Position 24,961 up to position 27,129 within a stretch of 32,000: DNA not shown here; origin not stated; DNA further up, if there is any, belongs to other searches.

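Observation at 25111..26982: FtsA reads without a stop into a complete ribulose-phosphate 3-epimerase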

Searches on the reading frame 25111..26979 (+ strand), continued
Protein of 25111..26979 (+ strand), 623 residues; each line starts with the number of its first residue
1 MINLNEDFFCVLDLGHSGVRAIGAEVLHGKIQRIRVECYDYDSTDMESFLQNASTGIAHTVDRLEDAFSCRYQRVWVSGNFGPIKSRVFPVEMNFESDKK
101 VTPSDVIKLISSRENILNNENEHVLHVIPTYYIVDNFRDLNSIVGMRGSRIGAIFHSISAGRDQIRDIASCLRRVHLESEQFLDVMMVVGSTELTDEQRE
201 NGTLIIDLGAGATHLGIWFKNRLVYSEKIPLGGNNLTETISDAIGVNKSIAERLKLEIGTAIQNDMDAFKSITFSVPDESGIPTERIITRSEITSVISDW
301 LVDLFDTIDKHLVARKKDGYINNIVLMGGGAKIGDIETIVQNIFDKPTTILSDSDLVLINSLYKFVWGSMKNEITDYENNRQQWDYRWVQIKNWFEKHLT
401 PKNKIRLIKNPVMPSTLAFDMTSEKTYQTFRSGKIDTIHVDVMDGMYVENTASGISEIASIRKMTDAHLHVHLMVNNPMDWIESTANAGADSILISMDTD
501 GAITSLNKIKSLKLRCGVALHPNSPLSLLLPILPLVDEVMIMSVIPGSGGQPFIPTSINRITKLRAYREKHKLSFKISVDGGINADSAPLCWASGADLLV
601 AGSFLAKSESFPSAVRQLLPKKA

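Call 32: search_solved_structures(query=window:25111-26979:+, max_evalue=0.001, show_alignments=2)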
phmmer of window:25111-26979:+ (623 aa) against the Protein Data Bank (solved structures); distinct sequences matched with E-value up to 0.001: 29.
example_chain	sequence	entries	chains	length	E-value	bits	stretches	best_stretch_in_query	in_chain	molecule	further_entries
2fli_A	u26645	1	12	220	1.2e-39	139.3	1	412-618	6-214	ribulose-phosphate 3-epimerase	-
1rpx_A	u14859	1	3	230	8.7e-32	113.4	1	414-618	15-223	PROTEIN (RIBULOSE-PHOSPHATE 3-EPIMERASE)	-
3ct7_A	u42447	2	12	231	4.1e-31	111.1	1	412-603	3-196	D-allulose-6-phosphate 3-epimerase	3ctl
7b1w_J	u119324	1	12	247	4.5e-31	111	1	412-619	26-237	Ribulose-phosphate 3-epimerase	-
1tqj_A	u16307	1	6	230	9.5e-31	109.9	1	412-616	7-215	Ribulose-phosphate 3-epimerase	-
1h1y_A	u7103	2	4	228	8.8e-30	106.7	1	413-607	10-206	D-RIBULOSE-5-PHOSPHATE 3-EPIMERASE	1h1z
7q6f_A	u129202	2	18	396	8.1e-29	103.6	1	7-346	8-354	Cell division protein FtsA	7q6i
5umf_A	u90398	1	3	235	4.3e-27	97.9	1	412-613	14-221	Ribulose-phosphate 3-epimerase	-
7q6g_A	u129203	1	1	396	3.1e-26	95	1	12-347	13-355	Cell division protein FtsA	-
7q6d_A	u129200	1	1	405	8.8e-26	93.5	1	12-348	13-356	Cell division protein FtsA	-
7u5y_A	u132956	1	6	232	1.3e-24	89.7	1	413-618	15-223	Ribulose-phosphate 3-epimerase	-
3inp_A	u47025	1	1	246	2e-24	89.1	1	412-617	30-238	D-ribulose-phosphate 3-epimerase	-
7sbj_A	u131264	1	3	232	2.2e-24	88.9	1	423-617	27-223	Ribulose-phosphate 3-epimerase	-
3qc3_A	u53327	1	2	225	3.5e-24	88.2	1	430-617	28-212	D-ribulose-5-phosphate-3-epimerase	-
3ovp_A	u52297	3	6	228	3.7e-24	88.2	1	430-617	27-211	Ribulose-phosphate 3-epimerase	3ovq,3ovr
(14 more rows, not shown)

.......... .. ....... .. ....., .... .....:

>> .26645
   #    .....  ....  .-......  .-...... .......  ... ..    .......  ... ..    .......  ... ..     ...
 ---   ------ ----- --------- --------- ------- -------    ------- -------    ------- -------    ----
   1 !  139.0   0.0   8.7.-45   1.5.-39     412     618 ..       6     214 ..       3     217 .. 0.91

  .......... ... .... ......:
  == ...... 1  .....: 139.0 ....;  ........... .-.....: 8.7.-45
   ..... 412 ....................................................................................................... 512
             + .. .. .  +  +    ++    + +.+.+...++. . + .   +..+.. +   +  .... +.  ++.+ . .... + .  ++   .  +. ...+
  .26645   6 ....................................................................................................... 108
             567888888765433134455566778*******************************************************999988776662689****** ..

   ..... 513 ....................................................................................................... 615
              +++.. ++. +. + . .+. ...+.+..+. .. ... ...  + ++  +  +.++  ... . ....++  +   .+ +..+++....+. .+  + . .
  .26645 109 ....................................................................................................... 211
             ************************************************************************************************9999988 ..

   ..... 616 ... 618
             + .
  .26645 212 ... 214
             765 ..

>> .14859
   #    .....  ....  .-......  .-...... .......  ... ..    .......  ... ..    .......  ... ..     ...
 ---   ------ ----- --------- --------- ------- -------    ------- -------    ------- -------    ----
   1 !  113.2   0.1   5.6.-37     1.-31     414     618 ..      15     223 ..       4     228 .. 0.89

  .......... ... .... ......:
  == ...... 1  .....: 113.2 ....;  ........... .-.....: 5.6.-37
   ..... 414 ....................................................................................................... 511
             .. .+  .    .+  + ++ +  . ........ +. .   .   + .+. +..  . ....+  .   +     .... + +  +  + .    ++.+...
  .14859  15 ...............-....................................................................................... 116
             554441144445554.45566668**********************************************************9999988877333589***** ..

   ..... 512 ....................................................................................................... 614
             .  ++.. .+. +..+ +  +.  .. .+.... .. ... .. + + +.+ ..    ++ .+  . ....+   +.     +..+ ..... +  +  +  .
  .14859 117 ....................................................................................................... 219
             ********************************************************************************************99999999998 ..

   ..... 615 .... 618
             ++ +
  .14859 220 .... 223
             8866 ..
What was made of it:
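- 25111..26214 (+): FtsA core (residues 1-368): actin-like ATPase with phosphate-1 D13/G15, phosphate-2 D207-L-G-A-G-A-T213 and adenosine motif G328-G-G. PDB sequence match to 7q6f FtsA at 8e-29 (call 32).
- On Ribulose-phosphate 3-epimerase (PF00834): 2fli residues 6-214 of 220 are aligned (call 32).
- Rpe entry 2fli holds 12 chains (call 32).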

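Call 33: predict_structure(alignment_id=A1)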
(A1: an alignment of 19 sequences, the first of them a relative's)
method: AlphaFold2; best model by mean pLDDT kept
length: 623 residues; sequences in the alignment: 19
mean_pLDDT: 87.5   pTM: 0.60
mean pLDDT of the five models: 87.5, 86.8, 84.5, 84.3, 82.4
residues with pLDDT >= 90: 367; 70-90: 208; 50-70: 34; < 50: 14
segments of 3 or more residues with pLDDT < 50: 399-408
pLDDT, mean of each block of 10 residues (from residue 1): 89 92 93 94 71 92 95 93 88 91 88 63 89 88 90 91 92 93 94 94 94 93 92 92 88 85 77 73 77 91 93 86 92 90 93 82 94 89 82 65 46 91 91 91 65 79 92 90 94 89 91 94 90 93 81 93 95 94 94 95 90 90 60
secondary structure, 60 per line:
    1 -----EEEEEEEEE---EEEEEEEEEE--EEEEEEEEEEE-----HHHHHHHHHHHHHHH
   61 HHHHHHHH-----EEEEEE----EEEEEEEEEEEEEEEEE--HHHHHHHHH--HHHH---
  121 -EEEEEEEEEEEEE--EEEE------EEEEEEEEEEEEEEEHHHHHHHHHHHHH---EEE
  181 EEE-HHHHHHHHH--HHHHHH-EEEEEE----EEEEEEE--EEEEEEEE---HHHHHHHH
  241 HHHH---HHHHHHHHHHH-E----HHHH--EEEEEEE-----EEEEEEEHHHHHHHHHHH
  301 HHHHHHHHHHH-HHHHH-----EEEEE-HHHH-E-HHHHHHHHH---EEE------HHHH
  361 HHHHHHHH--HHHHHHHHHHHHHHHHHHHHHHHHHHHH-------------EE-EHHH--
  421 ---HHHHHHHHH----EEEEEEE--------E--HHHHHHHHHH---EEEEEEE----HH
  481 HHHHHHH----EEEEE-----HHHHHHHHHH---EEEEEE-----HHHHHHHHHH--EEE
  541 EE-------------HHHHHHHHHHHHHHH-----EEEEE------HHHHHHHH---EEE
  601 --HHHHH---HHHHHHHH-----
elements in order: E6-14 E18-27 E30-40 H46-68 E74-79 E84-100 H103-111 H114-117 E122-134 E137-140 E147-161 H162-174 E178-183 H185-193 H196-201 E203-208 E213-219 E222-229 H233-244 H248-258 H265-268 E271-277 E283-289 H290-311 H313-317 E323-327 H329-332 H336-344 E348-350 H357-368 H371-398 H424-432 E437-443 H455-464 E468-474 H479-487 E492-496 H502-511 E515-520 H526-535 E538-542 H556-570 E576-580 H587-594 E598-600 H603-607 H611-618
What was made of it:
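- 26221..26304 (+): long predicted helix after the FtsA core (residues 371-398). AlphaFold2 DSSP helix 371-398, with 10-residue-block pLDDT falling from 89 to 65 along it (call 33).
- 26308..26340 (+): basic flexible linker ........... (residues 400-410). pLDDT is below 50 for residues 399-408 (call 33).
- pTM 0.60 gives no evidence for a fixed interface between the two domains (call 33). The linker is disordered and exposed (call 33).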

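Call 39: fold_search(model_id=the predicted structure, library=pdb)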
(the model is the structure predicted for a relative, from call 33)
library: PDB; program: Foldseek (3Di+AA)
matches with E <= 10: 1783; with E <= 0.001: 792
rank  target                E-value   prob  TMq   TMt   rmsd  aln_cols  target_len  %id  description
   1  7q6f_A                3.8e-28  1.00  0.52  0.83   3.2       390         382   22  Vibrio maritimus FtsA 1-396 ATP, double filament (released 2022-09-21)
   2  7q6g                  1.9e-27  1.00  0.52  0.80   4.1       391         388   22  Xenorhabdus poinarii FtsA 1-396 ADP (released 2022-09-21)
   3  7q6i_B                3.4e-27  1.00  0.52  0.83   3.2       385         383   23  Vibrio maritimus FtsA 1-396 ATP and FtsN 1-29, bent tetramers in double filament arrangement (released 2022-09-21)
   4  7q6d                  4.4e-26  1.00  0.49  0.77   3.7       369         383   23  E. coli FtsA 1-405 ATP 3 Ni (released 2022-09-21)
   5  7q6i_D                6.9e-26  1.00  0.48  0.80   5.3       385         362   22  Vibrio maritimus FtsA 1-396 ATP and FtsN 1-29, bent tetramers in double filament arrangement (released 2022-09-21)
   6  4a2a_A                9.6e-26  1.00  0.50  0.81   3.9       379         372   17  Thermotoga maritima FtsA:FtsZ(336-351) (released 2012-04-25)
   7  3wt0_D                1.0e-25  1.00  0.49  0.76   4.5       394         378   17  Crystal Structure Analysis of Cell Division Protein (released 2015-04-29)
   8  1e4g                  1.1e-25  1.00  0.51  0.80   3.6       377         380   16  FtsA (ATP-bound form) from Thermotoga maritima (released 2000-10-18)
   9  3wt0_C                1.1e-25  1.00  0.50  0.79   4.2       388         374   16  Crystal Structure Analysis of Cell Division Protein (released 2015-04-29)
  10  3wt0_A                1.9e-25  1.00  0.49  0.78   4.3       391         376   16  Crystal Structure Analysis of Cell Division Protein (released 2015-04-29)
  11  4a2a_B                2.1e-25  1.00  0.48  0.76   4.2       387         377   17  Thermotoga maritima FtsA:FtsZ(336-351) (released 2012-04-25)
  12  3wqt_A                4.2e-25  1.00  0.49  0.78   4.5       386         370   16  Staphylococcus aureus FtsA complexed with AMPPNP (released 2014-10-08)
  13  3wqt_C                1.0e-24  1.00  0.50  0.81   3.9       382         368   16  Staphylococcus aureus FtsA complexed with AMPPNP (released 2014-10-08)
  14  3wqu_B                1.1e-24  1.00  0.48  0.76   4.2       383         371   17  Staphylococcus aureus FtsA complexed with ATP (released 2014-10-08)
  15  3wqu_D                4.4e-24  1.00  0.48  0.77   4.2       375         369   17  Staphylococcus aureus FtsA complexed with ATP (released 2014-10-08)
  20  2fli_A                1.5e-19  1.00  0.33  0.92   1.4       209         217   37  The crystal structure of D-ribulose 5-phosphate 3-epimerase from Streptococus pyogenes complexed with D-xylitol 5-phos (released 2006-03-07)
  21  2fli_G                3.3e-19  1.00  0.33  0.91   1.4       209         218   37  The crystal structure of D-ribulose 5-phosphate 3-epimerase from Streptococus pyogenes complexed with D-xylitol 5-phos (released 2006-03-07)
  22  2fli_B                5.5e-19  1.00  0.33  0.92   1.4       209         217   37  The crystal structure of D-ribulose 5-phosphate 3-epimerase from Streptococus pyogenes complexed with D-xylitol 5-phos (released 2006-03-07)
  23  2fli_L                6.4e-19  1.00  0.33  0.91   1.4       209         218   37  The crystal structure of D-ribulose 5-phosphate 3-epimerase from Streptococus pyogenes complexed with D-xylitol 5-phos (released 2006-03-07)
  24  2fli_C                1.1e-18  1.00  0.33  0.91   1.4       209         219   37  The crystal structure of D-ribulose 5-phosphate 3-epimerase from Streptococus pyogenes complexed with D-xylitol 5-phos (released 2006-03-07)
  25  2fli_E                1.3e-18  1.00  0.33  0.92   1.4       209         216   37  The crystal structure of D-ribulose 5-phosphate 3-epimerase from Streptococus pyogenes complexed with D-xylitol 5-phos (released 2006-03-07)
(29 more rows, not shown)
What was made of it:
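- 25111..26214 (+): Foldseek match to 7q6f with target TM 0.83 (call 39). pLDDT is mostly above 88 (call 33).
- On FtsA: Foldseek gives target TM 0.76-0.83 to FtsA structures, ranked ahead of PilM (0.63) (call 39).
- On Ribulose-phosphate 3-epimerase (PF00834): Target TM 0.92, rmsd 1.4 A (call 39).
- Folds: pLDDT 87.5; FtsA target TM 0.83; Rpe target TM 0.92 (calls 33, 39).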

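Call 41: search_protein_representatives(alignment_id=A1)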
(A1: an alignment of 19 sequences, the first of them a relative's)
Query: 19 sequences, 591 profile positions. Proteins with E-value up to 0.001 (for the whole library): 31338; up to 1e-10: 14761; up to 1e-30: 1396. The best 150 are listed.
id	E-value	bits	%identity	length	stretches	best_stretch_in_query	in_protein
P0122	1.8e-268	908.4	-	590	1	1-590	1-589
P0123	5.0e-252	854.1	-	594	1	1-589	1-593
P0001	2.5e-236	802.3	-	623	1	1-590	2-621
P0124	1.6e-216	736.9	-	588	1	1-589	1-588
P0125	1.8e-211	720.2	-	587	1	1-590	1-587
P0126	6.8e-206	701.8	-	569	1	21-590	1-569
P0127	5.5e-196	669.1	-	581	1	1-589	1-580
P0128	2.2e-193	660.5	-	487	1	1-456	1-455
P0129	2.8e-193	660.1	-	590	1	4-590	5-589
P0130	1.7e-173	594.8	-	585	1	1-590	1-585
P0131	1.1e-168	578.9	-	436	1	158-589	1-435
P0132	6.2e-165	566.5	-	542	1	38-590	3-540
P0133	1.8e-161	555.1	-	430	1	1-428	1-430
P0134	8.6e-144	496.7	-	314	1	276-589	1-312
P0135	1.0e-134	466.8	-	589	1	1-589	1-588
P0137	1.8e-124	432.9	-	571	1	30-589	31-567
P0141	3.4e-116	405.6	-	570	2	374-590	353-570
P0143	5.6e-112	391.6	-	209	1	382-589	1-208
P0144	3.1e-109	382.6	-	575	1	1-589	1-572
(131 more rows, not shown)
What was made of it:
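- On FtsA::Rpe fusion family (defined here): The window protein aligns end to end with the family profile (802 bits, profile positions 1-590) (call 41).
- Closest known: Ribulose-phosphate 3-epimerase. Different: The family forms a distinct cluster (at least 277 bits against at most 190 for ordinary Rpe, call 41).
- An exhaustive profile search finds about 30 family clusters scoring at least 277 bits, against at most 196 bits for the next hit and at most 190 for ordinary Rpe (call 41).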

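Call 43: find_encoding_contigs(protein=P0143, flank=6000, max_places=3)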
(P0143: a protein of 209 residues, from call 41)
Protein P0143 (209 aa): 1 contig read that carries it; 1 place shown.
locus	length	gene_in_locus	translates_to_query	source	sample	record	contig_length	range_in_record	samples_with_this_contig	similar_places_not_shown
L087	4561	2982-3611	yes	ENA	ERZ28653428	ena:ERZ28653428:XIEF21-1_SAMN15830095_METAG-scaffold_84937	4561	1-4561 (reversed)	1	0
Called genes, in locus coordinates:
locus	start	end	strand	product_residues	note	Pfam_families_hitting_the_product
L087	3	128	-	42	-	?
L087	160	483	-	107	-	-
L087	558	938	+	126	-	-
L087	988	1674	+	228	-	PF03799:FtsQ_DivIB_C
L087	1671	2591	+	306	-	PF14450:FtsA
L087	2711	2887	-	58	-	-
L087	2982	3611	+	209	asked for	PF00834:Ribul_P_3_epim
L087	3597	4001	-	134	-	PF02367:TsaE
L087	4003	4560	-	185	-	?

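Call 44: find_encoding_contigs(protein=P0135, flank=10000, max_places=3)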
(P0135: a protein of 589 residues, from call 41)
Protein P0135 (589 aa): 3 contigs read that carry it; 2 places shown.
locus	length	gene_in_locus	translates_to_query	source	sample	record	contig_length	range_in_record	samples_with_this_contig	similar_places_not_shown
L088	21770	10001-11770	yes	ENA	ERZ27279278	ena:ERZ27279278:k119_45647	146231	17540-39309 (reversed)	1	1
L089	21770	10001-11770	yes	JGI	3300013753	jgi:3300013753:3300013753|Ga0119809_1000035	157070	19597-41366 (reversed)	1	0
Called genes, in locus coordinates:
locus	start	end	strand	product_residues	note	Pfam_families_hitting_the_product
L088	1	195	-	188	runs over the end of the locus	-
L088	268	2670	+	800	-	PF02518:HATPase_c, PF00204:DNA_gyraseB, PF01751:Toprim, PF00986:DNA_gyraseB_C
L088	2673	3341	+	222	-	-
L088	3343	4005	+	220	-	PF03167:UDG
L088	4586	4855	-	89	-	-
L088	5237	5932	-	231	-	PF02463:SMC_N, PF00005:ABC_tran, PF13304:AAA_21 (faint)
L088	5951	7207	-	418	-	PF12704:MacB_PCD, PF02687:FtsX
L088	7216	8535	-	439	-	-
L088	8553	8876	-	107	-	-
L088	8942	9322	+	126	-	-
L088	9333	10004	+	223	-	PF03799:FtsQ_DivIB_C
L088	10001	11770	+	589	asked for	PF00834:Ribul_P_3_epim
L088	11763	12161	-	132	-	PF02367:TsaE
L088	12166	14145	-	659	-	PF00270:DEAD (weak), PF04851:ResIII, PF17757:UvrB_inter, PF27431:UvrB_3rd, PF00271:Helicase_C, PF12344:UvrB, PF02151:UVR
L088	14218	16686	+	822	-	PF05170:AsmA (faint)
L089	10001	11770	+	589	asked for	PF00834:Ribul_P_3_epim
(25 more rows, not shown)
